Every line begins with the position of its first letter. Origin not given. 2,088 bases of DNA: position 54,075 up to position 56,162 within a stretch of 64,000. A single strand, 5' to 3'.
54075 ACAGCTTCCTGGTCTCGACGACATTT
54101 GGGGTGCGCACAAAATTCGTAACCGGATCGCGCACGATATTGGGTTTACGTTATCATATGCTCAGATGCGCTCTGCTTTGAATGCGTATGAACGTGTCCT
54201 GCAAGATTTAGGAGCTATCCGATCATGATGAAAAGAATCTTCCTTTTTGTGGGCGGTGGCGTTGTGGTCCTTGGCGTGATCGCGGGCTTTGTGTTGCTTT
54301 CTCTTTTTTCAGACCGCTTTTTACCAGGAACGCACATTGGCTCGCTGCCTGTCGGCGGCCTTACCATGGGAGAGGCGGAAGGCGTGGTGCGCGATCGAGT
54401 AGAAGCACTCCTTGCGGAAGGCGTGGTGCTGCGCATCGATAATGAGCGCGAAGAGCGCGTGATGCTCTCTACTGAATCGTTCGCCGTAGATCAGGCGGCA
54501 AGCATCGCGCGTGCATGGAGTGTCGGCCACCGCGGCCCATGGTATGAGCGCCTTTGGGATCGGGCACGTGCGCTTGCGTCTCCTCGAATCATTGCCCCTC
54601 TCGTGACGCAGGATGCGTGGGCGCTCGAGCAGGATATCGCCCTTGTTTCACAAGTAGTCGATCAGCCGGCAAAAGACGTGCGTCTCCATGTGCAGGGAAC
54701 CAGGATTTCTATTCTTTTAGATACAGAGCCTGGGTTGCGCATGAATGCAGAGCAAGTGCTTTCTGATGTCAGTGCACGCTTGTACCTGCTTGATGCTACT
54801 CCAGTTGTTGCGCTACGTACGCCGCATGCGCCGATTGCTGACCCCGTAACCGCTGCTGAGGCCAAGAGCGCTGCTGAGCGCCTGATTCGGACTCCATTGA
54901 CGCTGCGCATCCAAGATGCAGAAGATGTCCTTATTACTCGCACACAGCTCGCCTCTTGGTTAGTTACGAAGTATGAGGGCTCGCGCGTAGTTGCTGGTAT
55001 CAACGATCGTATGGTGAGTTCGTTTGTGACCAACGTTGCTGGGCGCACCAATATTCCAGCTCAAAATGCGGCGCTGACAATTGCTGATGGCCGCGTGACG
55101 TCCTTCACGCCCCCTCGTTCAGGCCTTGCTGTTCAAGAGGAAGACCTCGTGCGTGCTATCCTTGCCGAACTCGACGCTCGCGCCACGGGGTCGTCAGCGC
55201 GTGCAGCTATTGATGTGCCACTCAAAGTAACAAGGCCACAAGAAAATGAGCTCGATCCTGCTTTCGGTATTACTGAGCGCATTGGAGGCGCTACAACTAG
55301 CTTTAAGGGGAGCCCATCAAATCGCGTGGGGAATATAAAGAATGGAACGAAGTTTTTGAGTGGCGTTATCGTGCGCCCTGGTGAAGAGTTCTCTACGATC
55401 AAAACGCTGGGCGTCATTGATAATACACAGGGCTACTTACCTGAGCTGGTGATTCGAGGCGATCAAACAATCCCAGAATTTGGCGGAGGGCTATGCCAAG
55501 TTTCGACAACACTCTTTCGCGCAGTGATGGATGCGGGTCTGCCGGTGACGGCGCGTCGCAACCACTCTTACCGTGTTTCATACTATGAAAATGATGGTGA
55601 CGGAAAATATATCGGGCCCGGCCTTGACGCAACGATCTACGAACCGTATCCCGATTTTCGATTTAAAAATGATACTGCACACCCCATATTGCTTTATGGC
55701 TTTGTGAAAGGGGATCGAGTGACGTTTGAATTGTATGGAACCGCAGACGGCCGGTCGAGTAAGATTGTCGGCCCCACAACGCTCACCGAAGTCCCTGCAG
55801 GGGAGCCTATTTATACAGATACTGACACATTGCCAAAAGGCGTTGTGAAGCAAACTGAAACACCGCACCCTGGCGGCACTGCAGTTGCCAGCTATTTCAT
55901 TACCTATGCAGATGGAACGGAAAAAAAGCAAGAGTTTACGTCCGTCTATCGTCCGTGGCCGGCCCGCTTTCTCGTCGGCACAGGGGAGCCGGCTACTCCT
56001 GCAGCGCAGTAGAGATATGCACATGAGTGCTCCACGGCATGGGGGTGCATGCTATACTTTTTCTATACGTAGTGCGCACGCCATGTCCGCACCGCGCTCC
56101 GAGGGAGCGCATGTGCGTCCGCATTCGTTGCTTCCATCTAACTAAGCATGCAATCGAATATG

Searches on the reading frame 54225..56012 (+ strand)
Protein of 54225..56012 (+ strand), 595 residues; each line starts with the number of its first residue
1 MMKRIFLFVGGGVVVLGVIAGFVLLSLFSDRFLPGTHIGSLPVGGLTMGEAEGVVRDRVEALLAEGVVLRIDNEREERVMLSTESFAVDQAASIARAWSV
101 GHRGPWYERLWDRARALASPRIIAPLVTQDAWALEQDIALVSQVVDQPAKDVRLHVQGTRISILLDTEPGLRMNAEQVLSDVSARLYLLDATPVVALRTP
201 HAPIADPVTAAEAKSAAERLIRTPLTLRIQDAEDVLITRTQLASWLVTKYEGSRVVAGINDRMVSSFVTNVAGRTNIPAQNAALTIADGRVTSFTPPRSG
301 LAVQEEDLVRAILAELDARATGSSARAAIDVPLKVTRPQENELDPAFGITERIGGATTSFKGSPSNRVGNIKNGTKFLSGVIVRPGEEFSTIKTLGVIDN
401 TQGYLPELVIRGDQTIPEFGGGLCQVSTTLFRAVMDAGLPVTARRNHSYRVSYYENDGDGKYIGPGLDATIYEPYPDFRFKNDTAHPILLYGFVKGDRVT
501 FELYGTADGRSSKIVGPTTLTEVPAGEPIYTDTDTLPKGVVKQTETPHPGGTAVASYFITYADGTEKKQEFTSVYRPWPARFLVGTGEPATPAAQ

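Call 91: search_protein_families(library=pfam, proteins=[window:54225-56012:+], max_evalue=0.0001)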
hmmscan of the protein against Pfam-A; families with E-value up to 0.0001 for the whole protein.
window:54225-56012:+ (595 aa): 2 families
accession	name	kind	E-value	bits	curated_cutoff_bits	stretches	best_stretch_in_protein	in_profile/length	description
PF04294.18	VanW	-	1.9e-38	131.3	27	1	366-504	1-130/130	VanW like protein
PF12229.13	PG_binding_4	-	1.4e-10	41.8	22.1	0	89-185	13-107/117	Putative peptidoglycan binding domain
